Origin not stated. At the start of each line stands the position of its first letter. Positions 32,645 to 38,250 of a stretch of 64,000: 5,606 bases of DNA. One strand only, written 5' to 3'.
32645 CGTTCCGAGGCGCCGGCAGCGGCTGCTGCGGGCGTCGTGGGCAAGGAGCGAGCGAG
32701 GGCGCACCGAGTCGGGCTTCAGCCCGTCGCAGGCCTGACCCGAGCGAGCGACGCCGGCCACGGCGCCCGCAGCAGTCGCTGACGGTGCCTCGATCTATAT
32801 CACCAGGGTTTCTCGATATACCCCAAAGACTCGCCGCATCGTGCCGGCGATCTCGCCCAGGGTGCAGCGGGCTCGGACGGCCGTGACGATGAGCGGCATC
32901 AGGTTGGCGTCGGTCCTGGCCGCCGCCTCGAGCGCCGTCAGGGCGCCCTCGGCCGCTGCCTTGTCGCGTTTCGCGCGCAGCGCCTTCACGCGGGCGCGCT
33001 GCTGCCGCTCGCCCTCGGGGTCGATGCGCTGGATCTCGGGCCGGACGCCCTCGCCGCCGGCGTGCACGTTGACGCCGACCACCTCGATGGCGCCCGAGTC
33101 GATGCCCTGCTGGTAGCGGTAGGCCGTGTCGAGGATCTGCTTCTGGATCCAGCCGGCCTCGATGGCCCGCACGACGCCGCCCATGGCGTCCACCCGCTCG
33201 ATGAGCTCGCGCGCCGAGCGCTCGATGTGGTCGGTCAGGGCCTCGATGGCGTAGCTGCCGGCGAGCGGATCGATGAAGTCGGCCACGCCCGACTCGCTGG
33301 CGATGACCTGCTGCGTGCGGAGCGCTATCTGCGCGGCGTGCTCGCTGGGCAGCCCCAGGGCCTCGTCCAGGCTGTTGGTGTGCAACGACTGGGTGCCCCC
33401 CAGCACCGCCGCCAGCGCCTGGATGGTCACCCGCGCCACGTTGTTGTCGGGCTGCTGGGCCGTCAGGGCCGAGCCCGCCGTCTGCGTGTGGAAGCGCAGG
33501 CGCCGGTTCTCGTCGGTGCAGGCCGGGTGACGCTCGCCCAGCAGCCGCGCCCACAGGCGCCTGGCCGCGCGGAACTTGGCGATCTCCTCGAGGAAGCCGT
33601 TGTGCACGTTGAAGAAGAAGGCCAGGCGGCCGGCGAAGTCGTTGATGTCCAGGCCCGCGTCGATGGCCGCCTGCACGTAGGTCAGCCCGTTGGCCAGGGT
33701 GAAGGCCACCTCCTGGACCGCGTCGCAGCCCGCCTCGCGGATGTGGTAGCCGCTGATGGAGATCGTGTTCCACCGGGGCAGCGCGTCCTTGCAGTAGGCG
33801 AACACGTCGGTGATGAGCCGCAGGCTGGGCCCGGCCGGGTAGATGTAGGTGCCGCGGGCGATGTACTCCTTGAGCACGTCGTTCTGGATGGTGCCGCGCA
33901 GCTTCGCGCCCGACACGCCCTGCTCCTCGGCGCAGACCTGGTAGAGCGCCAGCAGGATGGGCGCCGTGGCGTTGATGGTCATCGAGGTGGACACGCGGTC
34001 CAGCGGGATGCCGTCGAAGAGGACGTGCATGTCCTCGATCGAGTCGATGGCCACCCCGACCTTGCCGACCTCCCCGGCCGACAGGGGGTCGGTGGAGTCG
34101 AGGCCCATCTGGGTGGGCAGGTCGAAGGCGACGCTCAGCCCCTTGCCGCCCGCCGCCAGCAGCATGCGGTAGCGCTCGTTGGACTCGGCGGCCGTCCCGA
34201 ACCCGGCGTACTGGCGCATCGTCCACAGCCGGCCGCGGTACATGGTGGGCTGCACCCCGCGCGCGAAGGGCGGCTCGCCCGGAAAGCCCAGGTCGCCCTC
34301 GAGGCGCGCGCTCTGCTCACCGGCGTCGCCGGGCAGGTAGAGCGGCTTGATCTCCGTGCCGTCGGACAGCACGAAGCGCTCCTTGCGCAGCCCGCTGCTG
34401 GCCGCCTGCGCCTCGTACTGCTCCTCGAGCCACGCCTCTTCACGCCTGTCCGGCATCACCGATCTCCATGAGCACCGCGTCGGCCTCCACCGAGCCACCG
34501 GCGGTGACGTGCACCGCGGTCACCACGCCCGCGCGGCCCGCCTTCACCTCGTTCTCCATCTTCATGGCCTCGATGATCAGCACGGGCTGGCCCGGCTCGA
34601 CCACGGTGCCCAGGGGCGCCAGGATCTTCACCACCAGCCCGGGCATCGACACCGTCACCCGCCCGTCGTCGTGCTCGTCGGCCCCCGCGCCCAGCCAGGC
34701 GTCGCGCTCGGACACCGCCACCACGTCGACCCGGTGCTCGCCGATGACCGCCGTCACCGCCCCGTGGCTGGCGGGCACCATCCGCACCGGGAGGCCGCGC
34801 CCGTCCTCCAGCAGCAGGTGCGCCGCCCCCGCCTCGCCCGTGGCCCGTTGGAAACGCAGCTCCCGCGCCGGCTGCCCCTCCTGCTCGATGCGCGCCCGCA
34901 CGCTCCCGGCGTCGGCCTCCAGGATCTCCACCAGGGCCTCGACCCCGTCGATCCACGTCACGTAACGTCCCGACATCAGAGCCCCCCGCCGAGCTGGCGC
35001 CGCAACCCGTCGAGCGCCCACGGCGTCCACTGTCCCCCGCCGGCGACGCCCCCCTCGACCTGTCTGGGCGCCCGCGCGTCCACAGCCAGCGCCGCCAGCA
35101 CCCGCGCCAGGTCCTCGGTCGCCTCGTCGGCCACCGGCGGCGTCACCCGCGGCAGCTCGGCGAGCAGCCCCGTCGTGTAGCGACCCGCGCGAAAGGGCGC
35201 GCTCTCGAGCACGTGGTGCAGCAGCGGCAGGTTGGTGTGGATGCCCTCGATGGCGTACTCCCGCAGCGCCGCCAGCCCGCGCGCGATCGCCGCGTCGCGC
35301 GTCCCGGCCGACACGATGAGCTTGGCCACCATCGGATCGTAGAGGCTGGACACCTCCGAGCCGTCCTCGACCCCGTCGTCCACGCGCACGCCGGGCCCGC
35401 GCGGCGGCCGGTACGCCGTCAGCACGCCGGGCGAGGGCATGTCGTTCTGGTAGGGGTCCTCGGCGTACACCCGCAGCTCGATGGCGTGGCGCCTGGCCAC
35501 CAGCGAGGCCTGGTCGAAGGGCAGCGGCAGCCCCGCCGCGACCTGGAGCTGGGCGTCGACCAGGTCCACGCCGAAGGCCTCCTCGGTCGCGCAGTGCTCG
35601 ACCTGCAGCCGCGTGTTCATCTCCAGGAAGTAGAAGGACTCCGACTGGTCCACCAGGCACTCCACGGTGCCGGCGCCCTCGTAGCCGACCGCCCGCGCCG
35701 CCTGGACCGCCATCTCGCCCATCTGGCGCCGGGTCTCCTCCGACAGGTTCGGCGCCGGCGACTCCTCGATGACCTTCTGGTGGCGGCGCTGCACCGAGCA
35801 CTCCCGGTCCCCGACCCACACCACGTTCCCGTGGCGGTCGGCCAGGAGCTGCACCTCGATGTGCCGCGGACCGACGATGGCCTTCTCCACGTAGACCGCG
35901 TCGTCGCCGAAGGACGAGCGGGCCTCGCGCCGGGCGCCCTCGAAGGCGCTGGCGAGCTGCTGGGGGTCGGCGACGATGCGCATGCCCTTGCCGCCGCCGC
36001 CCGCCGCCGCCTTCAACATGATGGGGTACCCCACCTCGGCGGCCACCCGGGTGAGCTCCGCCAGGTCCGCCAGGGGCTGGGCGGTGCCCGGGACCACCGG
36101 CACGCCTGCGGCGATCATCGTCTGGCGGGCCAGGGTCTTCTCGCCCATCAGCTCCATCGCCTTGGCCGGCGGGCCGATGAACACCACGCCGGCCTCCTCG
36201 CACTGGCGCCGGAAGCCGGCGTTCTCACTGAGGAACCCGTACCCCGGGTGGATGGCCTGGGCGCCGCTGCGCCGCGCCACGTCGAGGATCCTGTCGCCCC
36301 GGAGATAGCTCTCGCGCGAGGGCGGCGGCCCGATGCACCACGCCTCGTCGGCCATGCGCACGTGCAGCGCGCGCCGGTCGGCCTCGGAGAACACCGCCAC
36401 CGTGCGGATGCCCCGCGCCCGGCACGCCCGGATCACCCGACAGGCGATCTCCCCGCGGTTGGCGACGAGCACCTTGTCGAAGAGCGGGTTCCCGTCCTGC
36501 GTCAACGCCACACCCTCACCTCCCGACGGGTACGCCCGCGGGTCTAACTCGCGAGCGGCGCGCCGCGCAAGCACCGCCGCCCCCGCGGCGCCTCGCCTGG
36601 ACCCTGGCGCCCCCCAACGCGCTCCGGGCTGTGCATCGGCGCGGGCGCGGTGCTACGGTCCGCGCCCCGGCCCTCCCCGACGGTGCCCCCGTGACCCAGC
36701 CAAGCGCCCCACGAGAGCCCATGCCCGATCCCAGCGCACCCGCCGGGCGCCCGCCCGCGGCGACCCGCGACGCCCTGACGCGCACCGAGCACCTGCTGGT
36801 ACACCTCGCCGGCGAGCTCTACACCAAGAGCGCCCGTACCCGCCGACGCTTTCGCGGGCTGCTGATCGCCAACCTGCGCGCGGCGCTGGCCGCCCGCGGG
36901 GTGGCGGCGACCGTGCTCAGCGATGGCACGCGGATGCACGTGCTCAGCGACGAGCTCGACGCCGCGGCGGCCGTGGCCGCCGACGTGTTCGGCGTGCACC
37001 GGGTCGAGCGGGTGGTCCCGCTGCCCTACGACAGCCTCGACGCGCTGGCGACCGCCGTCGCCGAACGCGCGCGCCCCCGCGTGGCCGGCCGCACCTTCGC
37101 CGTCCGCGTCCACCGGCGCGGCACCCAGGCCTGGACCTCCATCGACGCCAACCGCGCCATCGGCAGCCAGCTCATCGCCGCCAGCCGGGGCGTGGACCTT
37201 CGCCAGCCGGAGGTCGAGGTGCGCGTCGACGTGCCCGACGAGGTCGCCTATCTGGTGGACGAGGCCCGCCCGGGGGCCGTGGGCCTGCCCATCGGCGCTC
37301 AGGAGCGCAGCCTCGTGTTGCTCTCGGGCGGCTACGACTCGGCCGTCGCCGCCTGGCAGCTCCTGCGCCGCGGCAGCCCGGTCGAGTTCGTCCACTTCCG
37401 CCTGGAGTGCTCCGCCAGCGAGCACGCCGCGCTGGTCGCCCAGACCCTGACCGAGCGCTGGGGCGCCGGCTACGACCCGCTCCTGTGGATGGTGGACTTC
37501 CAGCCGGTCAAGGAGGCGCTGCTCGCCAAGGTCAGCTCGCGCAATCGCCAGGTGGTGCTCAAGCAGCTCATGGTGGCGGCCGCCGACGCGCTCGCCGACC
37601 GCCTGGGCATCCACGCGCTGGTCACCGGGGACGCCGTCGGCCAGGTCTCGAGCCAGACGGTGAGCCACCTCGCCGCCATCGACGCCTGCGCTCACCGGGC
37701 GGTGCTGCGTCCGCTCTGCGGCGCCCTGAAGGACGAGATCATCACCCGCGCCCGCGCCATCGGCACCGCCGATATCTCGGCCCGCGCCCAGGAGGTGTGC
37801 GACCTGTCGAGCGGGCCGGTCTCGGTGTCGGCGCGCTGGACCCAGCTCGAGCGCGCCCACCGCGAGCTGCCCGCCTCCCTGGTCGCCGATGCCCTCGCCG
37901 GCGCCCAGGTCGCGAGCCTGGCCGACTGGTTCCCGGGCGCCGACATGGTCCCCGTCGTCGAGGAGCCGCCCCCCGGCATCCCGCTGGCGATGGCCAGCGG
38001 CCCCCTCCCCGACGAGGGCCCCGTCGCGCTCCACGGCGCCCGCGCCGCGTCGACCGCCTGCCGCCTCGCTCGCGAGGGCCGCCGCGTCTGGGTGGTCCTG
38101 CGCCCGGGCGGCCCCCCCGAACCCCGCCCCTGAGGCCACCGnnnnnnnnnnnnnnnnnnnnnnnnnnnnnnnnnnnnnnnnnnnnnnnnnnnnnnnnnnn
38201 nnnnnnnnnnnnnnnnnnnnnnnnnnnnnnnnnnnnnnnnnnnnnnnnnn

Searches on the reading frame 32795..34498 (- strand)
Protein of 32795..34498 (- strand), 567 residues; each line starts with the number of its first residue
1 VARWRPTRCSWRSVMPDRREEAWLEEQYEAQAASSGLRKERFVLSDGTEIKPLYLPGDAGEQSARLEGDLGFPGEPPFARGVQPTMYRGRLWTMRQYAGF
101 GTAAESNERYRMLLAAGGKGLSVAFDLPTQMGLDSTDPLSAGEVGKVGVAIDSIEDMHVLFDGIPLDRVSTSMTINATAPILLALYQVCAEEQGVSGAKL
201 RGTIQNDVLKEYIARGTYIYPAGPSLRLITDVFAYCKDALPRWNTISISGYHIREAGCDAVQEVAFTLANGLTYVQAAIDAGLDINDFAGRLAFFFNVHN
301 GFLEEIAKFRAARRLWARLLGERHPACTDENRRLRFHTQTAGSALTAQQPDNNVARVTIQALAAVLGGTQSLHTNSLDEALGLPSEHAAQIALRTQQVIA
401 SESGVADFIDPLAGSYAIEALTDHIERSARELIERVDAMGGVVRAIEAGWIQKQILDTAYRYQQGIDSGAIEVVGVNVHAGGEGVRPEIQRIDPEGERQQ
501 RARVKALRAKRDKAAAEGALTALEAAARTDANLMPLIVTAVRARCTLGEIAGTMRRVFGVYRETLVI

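Call 19: find_encoding_contigs(protein=window:32795-34498:-, flank=10000, max_places=6)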
Protein window:32795-34498:- (567 aa): no gene with exactly this product is on record in the collection.

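Call 20: find_encoding_contigs(protein=window:32795-34456:-, flank=10000, max_places=6)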
Protein window:32795-34456:- (553 aa): no gene with exactly this product is on record in the collection.
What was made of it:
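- Tried and rejected: Exact look-ups of the mutase with two alternative start codons failed (calls 19, 20).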

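Call 72: search_protein_families(library=pfam, proteins=[window:32837-34438:-], max_evalue=0.0001)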
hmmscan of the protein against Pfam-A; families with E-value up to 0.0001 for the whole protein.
window:32837-34438:- (534 aa): 1 family
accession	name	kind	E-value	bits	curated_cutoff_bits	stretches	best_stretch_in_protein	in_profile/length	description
PF01642.28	MM_CoA_mutase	-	6.4e-212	705.1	22.1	1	26-533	4-506/512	Methylmalonyl-CoA mutase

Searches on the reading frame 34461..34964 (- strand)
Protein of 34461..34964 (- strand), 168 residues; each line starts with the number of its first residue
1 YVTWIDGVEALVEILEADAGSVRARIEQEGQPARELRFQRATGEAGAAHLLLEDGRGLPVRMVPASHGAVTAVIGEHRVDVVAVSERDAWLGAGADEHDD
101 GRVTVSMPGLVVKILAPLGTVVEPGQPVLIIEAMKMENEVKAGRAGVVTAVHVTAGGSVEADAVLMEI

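Call 72: search_protein_families(library=pfam, proteins=[window:34461-34964:-], max_evalue=0.0001)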
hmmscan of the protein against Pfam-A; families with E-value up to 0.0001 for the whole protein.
window:34461-34964:- (168 aa): 1 family
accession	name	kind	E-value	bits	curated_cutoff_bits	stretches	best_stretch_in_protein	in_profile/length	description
PF00364.28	Biotin_lipoyl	-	6.3e-15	55.2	22.1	1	103-168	3-73/73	Biotin-requiring enzyme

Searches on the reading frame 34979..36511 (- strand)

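Call 72: search_protein_families(library=pfam, proteins=[window:34979-36511:-], max_evalue=0.0001)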
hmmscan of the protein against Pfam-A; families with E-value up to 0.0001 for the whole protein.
window:34979-36511:- (511 aa): 5 families
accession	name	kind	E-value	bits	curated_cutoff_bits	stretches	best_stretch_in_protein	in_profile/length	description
PF02786.22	CPSase_L_D2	-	2.3e-75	253.2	19.8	1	125-331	2-209/211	Carbamoyl-phosphate synthase L chain, ATP binding domain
PF00289.28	Biotin_carb_N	-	1.1e-46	158.3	25.5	1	11-119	2-110/110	Biotin carboxylase, N-terminal domain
PF02785.25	Biotin_carb_C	-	3.8e-36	123.9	32.4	1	345-451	1-107/108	Biotin carboxylase C-terminal domain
PF07478.18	Dala_Dala_lig_C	-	3.4e-12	46.7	24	1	153-300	28-174/204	D-ala D-ala ligase C-terminus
PF02222.28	ATP-grasp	-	6.4e-11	42.7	27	1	147-301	16-162/179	ATP-grasp domain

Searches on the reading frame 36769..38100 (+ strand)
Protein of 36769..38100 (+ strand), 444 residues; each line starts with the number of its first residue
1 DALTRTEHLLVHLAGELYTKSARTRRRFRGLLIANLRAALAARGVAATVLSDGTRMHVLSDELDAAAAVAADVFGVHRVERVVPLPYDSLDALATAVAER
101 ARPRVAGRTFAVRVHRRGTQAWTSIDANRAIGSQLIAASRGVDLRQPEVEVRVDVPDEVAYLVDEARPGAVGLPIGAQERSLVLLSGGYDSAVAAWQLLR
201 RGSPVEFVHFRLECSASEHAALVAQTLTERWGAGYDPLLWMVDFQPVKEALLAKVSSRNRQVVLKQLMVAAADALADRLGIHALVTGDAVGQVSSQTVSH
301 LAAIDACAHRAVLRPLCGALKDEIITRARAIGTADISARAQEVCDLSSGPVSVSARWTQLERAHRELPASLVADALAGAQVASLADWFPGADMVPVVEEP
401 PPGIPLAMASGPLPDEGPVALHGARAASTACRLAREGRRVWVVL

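Call 72: search_protein_families(library=pfam, proteins=[window:36769-38100:+], max_evalue=0.0001)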
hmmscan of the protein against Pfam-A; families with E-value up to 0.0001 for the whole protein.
window:36769-38100:+ (444 aa): 3 families
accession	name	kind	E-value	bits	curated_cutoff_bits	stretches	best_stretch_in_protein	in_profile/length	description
PF02568.20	ThiI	-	5.8e-45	153.8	20.5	1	176-363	1-191/197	Thiamine biosynthesis protein (ThiI)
PF02926.22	THUMP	-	1.8e-08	35.1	20.6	1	89-162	6-81/84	THUMP domain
PF22025.1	ThiI_fer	-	1.7e-07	32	25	1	9-78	2-70/72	ThiI ferredoxin-like domain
